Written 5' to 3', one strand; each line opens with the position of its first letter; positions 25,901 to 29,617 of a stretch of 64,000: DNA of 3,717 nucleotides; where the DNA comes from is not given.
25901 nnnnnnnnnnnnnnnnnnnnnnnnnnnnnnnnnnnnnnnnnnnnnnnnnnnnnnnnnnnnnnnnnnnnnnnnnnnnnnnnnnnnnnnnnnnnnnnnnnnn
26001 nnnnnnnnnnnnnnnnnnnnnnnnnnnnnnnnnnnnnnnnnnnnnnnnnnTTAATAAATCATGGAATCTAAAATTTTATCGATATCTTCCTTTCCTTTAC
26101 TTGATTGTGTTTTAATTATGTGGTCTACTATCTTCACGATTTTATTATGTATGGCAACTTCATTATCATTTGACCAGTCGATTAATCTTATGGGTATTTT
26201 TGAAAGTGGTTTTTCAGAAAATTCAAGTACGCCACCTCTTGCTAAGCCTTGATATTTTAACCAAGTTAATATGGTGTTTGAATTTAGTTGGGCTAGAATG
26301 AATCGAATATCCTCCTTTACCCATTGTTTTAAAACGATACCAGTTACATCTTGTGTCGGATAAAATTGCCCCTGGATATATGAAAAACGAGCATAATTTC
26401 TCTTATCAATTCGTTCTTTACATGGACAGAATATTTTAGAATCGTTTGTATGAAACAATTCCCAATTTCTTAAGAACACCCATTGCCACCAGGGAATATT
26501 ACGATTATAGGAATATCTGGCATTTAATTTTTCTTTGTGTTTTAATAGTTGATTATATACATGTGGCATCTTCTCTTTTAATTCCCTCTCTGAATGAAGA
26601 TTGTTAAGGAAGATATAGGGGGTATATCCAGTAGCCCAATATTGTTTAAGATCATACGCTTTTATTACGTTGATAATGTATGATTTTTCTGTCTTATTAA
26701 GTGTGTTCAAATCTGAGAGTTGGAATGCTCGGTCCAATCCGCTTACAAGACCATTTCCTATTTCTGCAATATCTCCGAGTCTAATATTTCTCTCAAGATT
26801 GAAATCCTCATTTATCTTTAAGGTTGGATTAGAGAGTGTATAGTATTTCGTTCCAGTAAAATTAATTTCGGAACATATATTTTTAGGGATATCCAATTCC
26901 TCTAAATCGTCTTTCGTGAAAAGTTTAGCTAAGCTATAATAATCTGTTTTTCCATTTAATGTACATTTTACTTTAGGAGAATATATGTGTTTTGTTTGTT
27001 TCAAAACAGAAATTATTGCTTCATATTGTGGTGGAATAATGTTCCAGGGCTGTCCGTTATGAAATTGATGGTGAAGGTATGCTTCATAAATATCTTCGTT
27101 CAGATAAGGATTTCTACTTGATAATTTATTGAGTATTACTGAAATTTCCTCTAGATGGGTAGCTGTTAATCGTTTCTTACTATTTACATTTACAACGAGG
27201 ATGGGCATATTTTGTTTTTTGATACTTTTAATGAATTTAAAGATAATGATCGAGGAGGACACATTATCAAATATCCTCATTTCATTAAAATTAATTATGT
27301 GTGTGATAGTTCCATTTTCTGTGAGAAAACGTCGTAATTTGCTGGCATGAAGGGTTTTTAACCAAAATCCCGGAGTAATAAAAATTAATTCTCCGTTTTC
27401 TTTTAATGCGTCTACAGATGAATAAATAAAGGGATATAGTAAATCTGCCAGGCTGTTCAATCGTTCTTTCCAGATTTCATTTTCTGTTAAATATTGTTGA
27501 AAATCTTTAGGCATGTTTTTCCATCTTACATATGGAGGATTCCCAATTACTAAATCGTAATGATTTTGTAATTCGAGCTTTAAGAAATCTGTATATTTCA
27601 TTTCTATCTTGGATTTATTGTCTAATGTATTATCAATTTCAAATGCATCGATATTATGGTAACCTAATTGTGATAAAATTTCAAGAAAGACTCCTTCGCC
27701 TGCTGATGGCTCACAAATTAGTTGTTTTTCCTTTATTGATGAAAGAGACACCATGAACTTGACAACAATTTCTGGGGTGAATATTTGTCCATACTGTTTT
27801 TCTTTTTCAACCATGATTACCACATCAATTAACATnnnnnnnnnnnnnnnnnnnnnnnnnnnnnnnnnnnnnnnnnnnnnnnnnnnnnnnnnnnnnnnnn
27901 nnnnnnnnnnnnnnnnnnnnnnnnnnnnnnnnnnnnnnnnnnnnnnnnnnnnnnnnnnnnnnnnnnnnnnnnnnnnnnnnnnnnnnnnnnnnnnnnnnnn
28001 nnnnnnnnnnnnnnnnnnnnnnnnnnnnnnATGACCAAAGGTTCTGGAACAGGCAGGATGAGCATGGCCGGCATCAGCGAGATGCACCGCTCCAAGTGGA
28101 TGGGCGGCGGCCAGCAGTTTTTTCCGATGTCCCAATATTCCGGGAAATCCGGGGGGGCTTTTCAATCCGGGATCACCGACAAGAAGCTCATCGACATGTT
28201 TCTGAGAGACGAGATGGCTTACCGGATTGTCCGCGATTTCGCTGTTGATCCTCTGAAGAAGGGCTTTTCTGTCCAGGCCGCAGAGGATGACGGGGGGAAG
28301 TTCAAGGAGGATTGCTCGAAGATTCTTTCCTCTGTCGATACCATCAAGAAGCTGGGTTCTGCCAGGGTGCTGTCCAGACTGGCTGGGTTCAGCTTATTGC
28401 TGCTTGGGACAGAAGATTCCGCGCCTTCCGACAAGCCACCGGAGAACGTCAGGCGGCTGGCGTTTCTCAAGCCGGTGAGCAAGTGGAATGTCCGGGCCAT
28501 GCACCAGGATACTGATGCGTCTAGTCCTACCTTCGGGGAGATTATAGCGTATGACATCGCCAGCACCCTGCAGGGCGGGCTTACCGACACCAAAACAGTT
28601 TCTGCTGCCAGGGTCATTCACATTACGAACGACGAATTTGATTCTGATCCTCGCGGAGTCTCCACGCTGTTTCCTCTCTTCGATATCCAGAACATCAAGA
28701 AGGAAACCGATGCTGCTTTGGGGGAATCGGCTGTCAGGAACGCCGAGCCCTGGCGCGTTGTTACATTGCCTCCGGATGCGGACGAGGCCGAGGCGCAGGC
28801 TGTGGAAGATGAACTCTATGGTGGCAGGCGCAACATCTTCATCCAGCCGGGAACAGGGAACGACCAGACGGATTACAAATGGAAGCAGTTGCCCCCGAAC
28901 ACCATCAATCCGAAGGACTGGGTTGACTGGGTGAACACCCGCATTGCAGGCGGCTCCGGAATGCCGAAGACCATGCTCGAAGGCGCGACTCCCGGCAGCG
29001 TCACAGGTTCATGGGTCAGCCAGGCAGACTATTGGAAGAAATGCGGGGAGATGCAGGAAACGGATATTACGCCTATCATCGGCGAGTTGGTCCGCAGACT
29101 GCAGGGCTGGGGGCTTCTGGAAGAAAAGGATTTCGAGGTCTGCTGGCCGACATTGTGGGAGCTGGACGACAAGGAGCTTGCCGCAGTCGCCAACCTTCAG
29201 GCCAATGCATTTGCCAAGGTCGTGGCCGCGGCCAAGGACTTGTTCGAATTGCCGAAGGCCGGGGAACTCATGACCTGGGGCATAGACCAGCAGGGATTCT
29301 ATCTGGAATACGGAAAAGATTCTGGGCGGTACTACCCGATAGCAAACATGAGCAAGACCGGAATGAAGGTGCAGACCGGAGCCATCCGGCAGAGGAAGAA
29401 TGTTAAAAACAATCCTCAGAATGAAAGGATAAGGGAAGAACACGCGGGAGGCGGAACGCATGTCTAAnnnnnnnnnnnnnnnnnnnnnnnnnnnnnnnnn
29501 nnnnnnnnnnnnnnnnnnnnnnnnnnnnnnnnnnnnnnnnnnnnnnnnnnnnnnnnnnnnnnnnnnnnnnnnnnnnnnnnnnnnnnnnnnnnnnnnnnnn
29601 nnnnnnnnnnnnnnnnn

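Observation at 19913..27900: Low-GC defence island inserted between terminase and portal: GmrSD type IV nuclease plus a complete type II restriction-modification system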

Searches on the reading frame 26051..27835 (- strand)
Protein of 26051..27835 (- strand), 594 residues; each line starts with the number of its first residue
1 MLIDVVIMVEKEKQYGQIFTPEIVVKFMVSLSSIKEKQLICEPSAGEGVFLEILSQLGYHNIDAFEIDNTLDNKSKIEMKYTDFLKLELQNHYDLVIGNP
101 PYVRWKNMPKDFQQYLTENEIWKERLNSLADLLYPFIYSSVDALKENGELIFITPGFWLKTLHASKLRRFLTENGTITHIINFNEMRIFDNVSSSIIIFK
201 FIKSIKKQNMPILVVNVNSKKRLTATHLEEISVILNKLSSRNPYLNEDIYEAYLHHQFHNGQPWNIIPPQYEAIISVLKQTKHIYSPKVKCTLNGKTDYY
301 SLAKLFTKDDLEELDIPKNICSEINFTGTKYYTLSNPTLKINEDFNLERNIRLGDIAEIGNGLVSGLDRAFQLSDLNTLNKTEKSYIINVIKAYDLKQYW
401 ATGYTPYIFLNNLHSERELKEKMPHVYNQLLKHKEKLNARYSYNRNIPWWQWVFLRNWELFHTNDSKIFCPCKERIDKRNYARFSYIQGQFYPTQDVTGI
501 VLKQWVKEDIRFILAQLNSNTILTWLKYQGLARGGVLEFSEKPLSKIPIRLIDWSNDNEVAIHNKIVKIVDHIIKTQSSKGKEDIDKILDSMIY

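Call 4: search_protein_families(library=pfam, proteins=[window:26051-27835:-], max_evalue=0.01)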
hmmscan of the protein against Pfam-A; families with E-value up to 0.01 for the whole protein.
window:26051-27835:- (594 aa): 2 families
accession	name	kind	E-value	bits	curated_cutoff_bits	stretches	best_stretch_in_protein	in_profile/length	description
PF07669.17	Eco57I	-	4.4e-24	85.9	25.3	1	62-189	43-171/171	Eco57I restriction-modification methylase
PF02384.22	N6_Mtase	-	1.1e-11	45.1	20.4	2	65-223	109-252/311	N-6 DNA Methylase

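Call 7: search_protein_families(library=padloc, proteins=[window:26051-27835:-], max_evalue=0.01)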
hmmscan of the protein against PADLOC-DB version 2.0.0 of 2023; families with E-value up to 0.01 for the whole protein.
window:26051-27835:- (594 aa): 46 families (the best 25 are shown)
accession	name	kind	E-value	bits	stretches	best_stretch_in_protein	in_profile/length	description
PDLC03248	MTase_II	-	1.7e-147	490.3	2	349-586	272-509/521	Type II methyltransferase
PDLC03282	MTase_II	-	2.7e-30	103.9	1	13-204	11-187/386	Type II methyltransferase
PDLC03267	MTase_II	-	5.7e-30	102.7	1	11-231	9-244/539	Type II methyltransferase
PDLC03335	MTase_II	-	3.1e-27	93.5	2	87-232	190-336/607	Type II methyltransferase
PDLC03313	MTase_II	-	3.9e-27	93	1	80-280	132-322/563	Type II methyltransferase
PDLC03604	REase_MTase_IIG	-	2.2e-25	86.9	2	81-253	526-696/1011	Type IIG restriction enzyme-methyltransferase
PDLC03293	MTase_II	-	8.2e-22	75.5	1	10-206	11-211/427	Type II methyltransferase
PDLC03612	REase_MTase_IIG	-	8e-21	71.9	2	93-212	807-923/1247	Type IIG restriction enzyme-methyltransferase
PDLC04134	mad2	-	1.5e-18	64.9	1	14-231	269-480/492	mads_2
PDLC03250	MTase_II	-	2.7e-18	64.1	2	81-208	329-456/775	Type II methyltransferase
PDLC03245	MTase_II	-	8e-18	62.3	1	69-217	134-280/577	Type II methyltransferase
PDLC03366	MTase_II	-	2.1e-17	61.1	1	4-210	10-231/568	Type II methyltransferase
PDLC03311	MTase_II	-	9.1e-17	58.9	1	10-228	11-232/464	Type II methyltransferase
PDLC03331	MTase_II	-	4.9e-16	56.5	1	7-207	21-232/541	Type II methyltransferase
PDLC02521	PglX|PglXI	-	4.4e-13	46.1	1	88-197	477-580/1174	PglX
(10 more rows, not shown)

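Call 42: search_solved_structures(query=window:26051-27835:-, show_alignments=1, max_evalue=0.001)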
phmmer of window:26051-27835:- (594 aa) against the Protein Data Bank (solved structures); distinct sequences matched with E-value up to 0.001: 8.
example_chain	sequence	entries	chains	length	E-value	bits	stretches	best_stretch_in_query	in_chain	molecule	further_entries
8cxz_A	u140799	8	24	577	3.9e-16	61.9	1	67-208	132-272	Site-specific DNA-methyltransferase (adenine-specific)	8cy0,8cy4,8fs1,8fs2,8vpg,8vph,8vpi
7lni_A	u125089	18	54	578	4e-16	61.9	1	67-208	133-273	Site-specific DNA-methyltransferase (adenine-specific)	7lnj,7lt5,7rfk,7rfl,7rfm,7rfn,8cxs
1aqi_A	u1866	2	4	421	2.3e-13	52.7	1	13-206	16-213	ADENINE-N6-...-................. TAQI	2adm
1aqj_A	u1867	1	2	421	2.3e-13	52.7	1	13-206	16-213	ADENINE-N6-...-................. TAQI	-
2ibs_A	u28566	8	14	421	5.7e-13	51.4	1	13-206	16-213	Modification methylase TaqI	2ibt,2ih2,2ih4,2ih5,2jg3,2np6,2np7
1g38_A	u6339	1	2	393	4.1e-12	48.6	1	20-206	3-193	MODIFICATION METHYLASE TAQI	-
7qw5_A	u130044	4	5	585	6.2e-08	34.8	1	81-203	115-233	Modification methylase BseCI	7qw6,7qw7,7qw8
8c45_A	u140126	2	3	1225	0.00015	23.6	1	89-197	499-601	site-specific DNA-methyltransferase (adenine-specific)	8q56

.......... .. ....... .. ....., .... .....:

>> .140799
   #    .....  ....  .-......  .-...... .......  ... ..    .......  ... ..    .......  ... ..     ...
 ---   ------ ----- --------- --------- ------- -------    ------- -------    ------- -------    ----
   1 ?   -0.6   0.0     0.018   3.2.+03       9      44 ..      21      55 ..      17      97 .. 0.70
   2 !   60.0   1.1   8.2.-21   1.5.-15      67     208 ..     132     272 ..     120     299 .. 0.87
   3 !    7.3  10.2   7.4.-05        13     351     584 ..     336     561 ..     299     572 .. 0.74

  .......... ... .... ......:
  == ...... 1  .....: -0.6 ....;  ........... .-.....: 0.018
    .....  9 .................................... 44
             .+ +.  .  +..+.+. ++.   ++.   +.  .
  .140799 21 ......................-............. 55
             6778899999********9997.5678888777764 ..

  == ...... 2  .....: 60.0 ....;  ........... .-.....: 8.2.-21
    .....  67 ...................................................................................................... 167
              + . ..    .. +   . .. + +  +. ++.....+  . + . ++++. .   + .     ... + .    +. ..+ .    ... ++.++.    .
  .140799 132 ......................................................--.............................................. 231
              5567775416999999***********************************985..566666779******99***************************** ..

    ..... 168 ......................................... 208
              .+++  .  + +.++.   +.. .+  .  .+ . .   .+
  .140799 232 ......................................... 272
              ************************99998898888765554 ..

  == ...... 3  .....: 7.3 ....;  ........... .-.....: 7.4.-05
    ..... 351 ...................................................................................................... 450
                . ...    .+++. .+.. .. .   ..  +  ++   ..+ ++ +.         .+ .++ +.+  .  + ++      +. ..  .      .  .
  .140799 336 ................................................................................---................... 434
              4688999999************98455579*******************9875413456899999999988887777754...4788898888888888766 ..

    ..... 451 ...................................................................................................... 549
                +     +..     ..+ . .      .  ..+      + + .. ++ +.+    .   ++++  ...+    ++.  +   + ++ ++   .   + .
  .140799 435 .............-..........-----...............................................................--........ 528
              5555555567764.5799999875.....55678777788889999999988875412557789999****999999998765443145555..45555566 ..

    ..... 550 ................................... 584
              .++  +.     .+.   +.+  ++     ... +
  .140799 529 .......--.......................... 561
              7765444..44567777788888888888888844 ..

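Call 56: search_protein_families(library=ncbifam, proteins=[window:26051-27835:-], max_evalue=0.01)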
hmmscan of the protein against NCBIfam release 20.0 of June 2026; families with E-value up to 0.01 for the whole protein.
window:26051-27835:- (594 aa): 11 families
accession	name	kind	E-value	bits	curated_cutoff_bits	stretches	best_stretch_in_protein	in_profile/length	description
NF033452.1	BREX_1_MTaseX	exception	1.7e-14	52.7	500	1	89-210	504-622/1210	BREX-1 system adenine-specific DNA-methyltransferase PglX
TIGR02987.1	met_A_Alw26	exception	5.4e-07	28.7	353.5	1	142-229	184-271/523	Alw26I/Eco31I/Esp3I family type II restriction adenine-specific DNA-methyltransferase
NF033455.1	BREX_6_MTaseX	exception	1.3e-05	22.9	900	1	84-208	546-662/1319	BREX-6 system adenine-specific DNA-methyltransferase PglX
NF033451.1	BREX_2_MTaseX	equivalog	3.3e-05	21.8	400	1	353-535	554-738/1185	BREX-2 system adenine-specific DNA-methyltransferase PglX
NF047738.1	antiphage_MADS2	equivalog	7e-05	21.3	720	1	13-63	308-358/654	methylation-associated defense system DNA methyltransferase MAD2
TIGR03533.1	L3_gln_methyl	equivalog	0.00011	21.7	229.7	1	75-151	172-248/284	50S ribosomal protein L3 N(5)-glutamine methyltransferase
TIGR00536.1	hemK_fam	subfamily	0.00089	18.4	115.5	1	69-118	157-208/286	HemK family protein methyltransferase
NF000499.2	Erm23S_rRNA_broad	equivalog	0.0011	18.4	212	1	21-103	8-97/244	23S ribosomal RNA methyltransferase Erm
TIGR03534.1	RF_mod_PrmC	equivalog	0.0027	17.2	199.1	1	69-110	131-174/253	peptide chain release factor N(5)-glutamine methyltransferase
NF033454.1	BREX_5_MTaseX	exception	0.007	13.9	900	1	77-192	485-596/1404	BREX-5 system adenine-specific DNA-methyltransferase PglX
NF000337.1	erm_SHROVE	exception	0.0074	15.6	320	0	13-104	4-103/248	ErmE/ErmH/ErmO/ErmR family 23S rRNA (adenine(2058)-N(6))-methyltransferase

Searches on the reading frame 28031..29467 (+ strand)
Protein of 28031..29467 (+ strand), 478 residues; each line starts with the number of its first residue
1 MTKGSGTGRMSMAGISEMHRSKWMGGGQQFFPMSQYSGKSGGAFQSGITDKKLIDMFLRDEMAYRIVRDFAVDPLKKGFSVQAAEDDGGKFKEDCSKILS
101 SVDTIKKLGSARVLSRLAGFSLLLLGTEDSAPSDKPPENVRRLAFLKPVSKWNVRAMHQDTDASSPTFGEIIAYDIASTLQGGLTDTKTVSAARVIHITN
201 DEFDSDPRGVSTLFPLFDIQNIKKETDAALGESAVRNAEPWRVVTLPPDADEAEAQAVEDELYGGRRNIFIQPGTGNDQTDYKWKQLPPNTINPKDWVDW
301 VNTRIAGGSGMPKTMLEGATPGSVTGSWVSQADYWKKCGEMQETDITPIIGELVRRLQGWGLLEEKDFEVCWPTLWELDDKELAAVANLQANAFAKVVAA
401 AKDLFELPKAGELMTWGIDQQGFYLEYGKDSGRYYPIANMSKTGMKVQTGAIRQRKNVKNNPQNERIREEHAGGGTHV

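Call 4: search_protein_families(library=pfam, proteins=[window:28031-29467:+], max_evalue=0.01)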
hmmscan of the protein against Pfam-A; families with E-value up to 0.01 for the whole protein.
window:28031-29467:+ (478 aa): 3 families
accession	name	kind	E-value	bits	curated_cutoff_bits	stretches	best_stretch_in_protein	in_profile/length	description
PF06381.16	Phage_portal_3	-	1.7e-23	83.3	33.8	1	53-395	3-356/357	Phage portal protein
PF04860.17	Phage_portal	-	0.00026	20.7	39.1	1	151-336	88-258/321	Phage portal protein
PF05136.18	Phage_portal_2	-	0.00038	20.2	32.9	1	169-315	162-326/354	Phage portal protein, lambda family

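Call 11: find_related_loci(query=window:28031-29467:+, collection=viral_contigs, flank=10000)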
Query window:28031-29467:+ (478 aa) in viral_contigs; peptide patterns used: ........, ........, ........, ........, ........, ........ (x = any residue, [..] = any of these).
2 stretches matched a pattern, but none encodes a relative of the query by tblastn (E <= 1e-3).

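Call 26: find_homologous_proteins(query=window:28031-29467:+, max_evalue=1e-8)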
Query window:28031-29467:+ (478 aa): 2 proteins with E <= 1e-8 among 8000 candidates.
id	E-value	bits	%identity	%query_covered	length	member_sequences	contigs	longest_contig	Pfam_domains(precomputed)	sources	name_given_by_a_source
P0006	0.0e+0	1020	93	97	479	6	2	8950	PF06381.17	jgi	jgi:hypothetical protein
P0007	2.8e-22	97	30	59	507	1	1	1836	PF06381.17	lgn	-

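Call 27: find_encoding_contigs(protein=P0006, flank=10000, max_places=10)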
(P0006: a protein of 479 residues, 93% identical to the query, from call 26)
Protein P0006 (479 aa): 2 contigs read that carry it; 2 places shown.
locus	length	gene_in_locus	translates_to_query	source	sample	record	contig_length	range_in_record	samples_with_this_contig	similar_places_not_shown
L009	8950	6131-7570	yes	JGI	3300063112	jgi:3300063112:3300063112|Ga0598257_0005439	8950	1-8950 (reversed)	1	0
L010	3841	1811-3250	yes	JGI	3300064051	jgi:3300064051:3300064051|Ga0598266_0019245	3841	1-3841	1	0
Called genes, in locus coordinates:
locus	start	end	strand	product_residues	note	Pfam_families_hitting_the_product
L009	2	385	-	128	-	?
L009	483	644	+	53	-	-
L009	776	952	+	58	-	-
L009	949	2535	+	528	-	PF01555:N6_N4_Mtase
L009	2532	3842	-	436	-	-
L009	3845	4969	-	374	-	PF09520:HinfI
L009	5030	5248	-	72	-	-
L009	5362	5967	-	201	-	-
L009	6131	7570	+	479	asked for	PF06381:Phage_portal_3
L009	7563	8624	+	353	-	-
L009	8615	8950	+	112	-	?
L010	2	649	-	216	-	?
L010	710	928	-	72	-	-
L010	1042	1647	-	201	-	-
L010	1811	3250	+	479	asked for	PF06381:Phage_portal_3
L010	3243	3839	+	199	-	?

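Call 68: search_protein_families(library=pfam, proteins=[L009:2-385:-, L009:949-2535:+, L009:2532-3842:-, L009:5362-5967:-], max_evalue=0.001)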
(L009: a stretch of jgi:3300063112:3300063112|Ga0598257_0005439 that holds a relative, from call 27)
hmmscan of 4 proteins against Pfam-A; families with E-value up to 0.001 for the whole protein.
L009:2-385:- (128 aa): 0 families

L009:949-2535:+ (528 aa): 3 families
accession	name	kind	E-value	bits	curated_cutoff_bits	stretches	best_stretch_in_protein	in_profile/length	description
PF01555.25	N6_N4_Mtase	-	1e-16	62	26.7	1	55-168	119-220/221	DNA methylase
PF09445.16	Methyltransf_15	-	5e-05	23.4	22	0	132-176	3-47/165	RNA cap guanine-N2 methyltransferase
PF01170.24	UPF0020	-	0.00054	20.1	22.3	0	127-165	26-64/197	RMKL-like, methyltransferase domain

L009:2532-3842:- (436 aa): 0 families

L009:5362-5967:- (201 aa): 0 families
